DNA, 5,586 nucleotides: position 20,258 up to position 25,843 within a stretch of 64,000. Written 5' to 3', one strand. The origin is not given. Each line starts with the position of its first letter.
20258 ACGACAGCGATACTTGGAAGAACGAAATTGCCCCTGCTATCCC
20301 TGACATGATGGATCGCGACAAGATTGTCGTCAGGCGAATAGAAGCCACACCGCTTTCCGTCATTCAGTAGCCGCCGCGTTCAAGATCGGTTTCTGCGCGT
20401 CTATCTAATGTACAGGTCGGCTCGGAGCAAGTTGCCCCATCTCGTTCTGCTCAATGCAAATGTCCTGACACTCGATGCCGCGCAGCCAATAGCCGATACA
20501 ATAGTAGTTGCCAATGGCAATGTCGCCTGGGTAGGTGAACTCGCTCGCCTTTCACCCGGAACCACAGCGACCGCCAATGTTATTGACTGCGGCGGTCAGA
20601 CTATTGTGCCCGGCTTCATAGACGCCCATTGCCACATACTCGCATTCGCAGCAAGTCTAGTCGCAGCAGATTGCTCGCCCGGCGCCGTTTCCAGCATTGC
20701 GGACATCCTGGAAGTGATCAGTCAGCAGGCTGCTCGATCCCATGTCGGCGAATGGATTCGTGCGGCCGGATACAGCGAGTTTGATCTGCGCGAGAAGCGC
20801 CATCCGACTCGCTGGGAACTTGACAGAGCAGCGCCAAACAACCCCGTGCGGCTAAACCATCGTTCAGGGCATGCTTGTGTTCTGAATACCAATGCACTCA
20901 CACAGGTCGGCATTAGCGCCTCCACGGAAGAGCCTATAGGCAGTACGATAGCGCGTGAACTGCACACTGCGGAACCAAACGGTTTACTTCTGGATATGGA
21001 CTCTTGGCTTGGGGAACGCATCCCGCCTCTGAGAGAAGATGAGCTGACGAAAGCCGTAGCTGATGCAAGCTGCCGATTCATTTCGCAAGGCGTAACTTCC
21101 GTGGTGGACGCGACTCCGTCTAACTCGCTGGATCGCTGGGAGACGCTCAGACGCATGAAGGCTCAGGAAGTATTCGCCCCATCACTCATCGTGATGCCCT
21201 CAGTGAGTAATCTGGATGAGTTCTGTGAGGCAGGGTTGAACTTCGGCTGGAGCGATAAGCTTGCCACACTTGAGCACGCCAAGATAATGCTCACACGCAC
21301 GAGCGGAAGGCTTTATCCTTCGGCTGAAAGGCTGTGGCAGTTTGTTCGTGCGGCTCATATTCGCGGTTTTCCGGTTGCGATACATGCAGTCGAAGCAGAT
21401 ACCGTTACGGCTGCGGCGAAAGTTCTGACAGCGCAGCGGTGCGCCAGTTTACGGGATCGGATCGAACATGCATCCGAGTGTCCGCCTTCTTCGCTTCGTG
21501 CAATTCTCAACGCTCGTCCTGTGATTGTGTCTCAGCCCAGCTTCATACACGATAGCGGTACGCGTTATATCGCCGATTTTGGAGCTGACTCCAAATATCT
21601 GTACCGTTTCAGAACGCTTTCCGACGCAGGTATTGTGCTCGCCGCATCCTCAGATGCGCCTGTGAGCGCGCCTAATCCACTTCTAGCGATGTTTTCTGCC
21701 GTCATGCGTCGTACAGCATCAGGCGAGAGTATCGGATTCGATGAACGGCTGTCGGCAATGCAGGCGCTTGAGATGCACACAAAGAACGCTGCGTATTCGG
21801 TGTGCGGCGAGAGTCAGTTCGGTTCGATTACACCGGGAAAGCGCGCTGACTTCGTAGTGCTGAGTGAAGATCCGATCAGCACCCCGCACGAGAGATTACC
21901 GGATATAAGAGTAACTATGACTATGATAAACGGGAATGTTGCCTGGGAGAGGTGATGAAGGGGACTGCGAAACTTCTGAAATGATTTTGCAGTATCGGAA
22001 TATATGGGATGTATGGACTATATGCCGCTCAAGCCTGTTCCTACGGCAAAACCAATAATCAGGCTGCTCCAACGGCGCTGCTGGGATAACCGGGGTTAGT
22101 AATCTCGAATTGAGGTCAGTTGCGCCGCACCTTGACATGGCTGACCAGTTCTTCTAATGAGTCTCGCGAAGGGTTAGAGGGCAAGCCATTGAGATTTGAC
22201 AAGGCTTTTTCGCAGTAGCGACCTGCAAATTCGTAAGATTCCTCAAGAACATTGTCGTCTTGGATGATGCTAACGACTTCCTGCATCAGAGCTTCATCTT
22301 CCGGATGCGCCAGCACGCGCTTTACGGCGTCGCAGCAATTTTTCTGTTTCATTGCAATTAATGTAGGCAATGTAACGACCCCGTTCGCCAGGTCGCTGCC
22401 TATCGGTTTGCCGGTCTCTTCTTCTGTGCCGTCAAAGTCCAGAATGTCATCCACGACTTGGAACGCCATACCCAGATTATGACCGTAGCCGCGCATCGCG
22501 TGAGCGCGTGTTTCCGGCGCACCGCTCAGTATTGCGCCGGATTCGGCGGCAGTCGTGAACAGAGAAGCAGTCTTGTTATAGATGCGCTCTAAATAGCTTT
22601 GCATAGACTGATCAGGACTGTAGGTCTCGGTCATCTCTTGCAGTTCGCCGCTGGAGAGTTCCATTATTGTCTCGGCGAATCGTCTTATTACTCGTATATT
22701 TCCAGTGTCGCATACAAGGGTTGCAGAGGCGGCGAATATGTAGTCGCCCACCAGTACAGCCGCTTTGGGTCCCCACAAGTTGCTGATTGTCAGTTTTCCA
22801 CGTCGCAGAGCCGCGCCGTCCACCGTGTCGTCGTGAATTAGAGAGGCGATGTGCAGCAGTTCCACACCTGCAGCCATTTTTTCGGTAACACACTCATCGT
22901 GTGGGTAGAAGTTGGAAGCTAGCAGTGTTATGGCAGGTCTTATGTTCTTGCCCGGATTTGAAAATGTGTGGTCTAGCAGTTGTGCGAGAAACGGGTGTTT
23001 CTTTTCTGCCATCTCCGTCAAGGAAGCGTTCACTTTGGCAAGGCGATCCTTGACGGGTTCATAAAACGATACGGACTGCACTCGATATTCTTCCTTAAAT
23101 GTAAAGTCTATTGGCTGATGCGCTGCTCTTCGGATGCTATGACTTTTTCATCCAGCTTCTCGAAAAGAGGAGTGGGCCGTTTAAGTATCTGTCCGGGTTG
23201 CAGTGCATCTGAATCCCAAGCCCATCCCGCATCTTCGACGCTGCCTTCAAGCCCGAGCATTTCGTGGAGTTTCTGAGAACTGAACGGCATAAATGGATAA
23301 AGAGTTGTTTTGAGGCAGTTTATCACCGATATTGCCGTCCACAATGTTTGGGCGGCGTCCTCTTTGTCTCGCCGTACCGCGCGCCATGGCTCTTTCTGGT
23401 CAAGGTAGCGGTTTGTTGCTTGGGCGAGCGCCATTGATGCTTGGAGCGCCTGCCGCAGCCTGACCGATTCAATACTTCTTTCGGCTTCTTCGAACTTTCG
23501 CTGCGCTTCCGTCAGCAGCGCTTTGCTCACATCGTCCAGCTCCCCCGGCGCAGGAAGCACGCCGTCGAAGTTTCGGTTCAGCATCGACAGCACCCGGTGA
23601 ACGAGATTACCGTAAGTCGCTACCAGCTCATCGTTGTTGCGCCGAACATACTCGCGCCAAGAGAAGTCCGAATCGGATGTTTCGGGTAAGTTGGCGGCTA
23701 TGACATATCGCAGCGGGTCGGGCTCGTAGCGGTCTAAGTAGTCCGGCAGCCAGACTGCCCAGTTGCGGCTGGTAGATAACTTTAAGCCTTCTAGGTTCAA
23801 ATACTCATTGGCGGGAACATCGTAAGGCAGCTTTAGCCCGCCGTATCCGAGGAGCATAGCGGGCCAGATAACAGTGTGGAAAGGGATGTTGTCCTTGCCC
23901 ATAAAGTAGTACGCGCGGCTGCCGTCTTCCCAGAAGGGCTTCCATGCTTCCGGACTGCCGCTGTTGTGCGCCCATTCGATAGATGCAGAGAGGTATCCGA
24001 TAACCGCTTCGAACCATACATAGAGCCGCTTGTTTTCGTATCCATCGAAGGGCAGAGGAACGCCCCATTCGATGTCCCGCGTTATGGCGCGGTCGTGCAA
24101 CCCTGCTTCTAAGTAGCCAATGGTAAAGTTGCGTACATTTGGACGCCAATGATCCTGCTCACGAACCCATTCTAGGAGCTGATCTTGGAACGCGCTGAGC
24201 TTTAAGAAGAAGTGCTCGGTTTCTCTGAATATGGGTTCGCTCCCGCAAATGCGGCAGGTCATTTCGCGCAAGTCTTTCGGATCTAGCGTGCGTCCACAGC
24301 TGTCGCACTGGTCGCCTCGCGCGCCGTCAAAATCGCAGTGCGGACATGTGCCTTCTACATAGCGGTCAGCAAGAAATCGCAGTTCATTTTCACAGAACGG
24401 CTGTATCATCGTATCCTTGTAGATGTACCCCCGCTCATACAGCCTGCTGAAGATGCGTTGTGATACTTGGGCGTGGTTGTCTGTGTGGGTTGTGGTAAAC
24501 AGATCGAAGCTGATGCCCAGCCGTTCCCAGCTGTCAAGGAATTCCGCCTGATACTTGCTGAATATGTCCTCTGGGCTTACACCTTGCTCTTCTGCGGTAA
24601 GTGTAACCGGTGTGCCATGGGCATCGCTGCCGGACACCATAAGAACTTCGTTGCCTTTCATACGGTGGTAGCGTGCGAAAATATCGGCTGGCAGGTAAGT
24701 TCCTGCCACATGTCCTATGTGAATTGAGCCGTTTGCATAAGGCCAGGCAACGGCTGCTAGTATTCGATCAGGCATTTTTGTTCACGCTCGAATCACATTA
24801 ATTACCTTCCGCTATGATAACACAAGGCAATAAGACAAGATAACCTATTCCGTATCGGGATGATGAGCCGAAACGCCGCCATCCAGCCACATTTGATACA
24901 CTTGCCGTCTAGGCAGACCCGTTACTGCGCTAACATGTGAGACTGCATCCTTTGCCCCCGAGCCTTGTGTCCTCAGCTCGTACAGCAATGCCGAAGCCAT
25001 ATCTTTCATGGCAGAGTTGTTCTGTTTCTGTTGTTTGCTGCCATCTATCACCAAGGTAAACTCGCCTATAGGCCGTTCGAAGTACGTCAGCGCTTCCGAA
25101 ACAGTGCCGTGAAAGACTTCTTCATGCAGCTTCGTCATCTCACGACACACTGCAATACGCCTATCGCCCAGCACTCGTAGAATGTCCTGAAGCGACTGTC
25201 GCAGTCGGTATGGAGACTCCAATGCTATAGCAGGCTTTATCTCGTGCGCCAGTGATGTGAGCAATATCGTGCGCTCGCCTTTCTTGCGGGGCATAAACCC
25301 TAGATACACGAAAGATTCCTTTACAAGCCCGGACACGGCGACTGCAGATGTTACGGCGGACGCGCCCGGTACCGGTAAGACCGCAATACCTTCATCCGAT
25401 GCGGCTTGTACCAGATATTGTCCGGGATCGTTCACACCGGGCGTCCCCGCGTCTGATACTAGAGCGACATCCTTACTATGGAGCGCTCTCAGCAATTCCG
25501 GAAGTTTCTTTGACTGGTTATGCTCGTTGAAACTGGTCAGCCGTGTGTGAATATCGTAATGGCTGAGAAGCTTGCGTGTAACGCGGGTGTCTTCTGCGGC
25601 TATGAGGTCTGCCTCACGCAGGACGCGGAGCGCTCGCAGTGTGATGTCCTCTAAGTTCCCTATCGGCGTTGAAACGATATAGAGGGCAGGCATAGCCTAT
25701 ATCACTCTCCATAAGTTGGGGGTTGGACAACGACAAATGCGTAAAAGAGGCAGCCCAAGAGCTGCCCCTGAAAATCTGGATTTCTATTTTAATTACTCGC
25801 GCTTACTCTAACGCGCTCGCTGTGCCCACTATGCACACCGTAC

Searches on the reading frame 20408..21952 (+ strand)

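Call 9: search_protein_families(library=pfam, proteins=[window:20408-21952:+], max_evalue=0.001)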
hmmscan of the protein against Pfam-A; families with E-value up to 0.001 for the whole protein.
window:20408-21952:+ (515 aa): 2 families
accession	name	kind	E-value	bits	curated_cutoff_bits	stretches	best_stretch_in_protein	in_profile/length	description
PF07969.17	Amidohydro_3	-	2.2e-76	258.7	29.7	1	58-511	2-470/472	Amidohydrolase family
PF01979.26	Amidohydro_1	-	4.1e-15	56.3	25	1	401-511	235-344/345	Amidohydrolase family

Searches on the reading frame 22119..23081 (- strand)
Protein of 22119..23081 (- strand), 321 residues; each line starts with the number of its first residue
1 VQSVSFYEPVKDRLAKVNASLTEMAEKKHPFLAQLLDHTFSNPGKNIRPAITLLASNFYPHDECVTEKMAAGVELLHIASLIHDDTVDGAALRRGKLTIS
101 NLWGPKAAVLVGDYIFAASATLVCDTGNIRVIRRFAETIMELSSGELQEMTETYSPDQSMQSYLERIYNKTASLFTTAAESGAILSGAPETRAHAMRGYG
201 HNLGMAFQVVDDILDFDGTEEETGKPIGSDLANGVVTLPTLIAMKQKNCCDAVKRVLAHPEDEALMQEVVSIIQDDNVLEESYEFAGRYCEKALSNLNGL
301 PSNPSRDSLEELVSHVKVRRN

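Call 81: search_protein_families(library=pfam, proteins=[window:22119-23081:-], max_evalue=0.00001)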
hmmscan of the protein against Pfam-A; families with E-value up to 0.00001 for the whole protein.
window:22119-23081:- (321 aa): 1 family
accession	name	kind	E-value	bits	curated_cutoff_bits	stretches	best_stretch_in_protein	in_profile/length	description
PF00348.22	polyprenyl_synt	-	1.9e-65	221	27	1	30-272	2-250/251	Polyprenyl synthetase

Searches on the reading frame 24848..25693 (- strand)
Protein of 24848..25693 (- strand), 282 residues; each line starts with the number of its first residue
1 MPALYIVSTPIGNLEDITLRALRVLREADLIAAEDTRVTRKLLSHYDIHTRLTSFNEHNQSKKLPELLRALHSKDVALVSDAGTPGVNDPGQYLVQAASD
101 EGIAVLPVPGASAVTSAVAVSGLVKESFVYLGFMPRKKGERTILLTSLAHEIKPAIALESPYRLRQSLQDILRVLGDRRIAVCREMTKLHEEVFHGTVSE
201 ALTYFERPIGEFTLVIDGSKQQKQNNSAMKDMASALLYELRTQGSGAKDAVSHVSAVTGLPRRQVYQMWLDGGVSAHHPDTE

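Call 81: search_protein_families(library=pfam, proteins=[window:24848-25693:-], max_evalue=0.00001)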
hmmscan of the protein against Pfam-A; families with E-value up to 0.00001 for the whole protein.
window:24848-25693:- (282 aa): 1 family
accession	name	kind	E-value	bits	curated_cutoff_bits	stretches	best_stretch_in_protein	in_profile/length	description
PF00590.25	TP_methylase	-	7.7e-33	114.7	27.8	1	4-201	2-211/212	Tetrapyrrole (Corrin/Porphyrin) Methylases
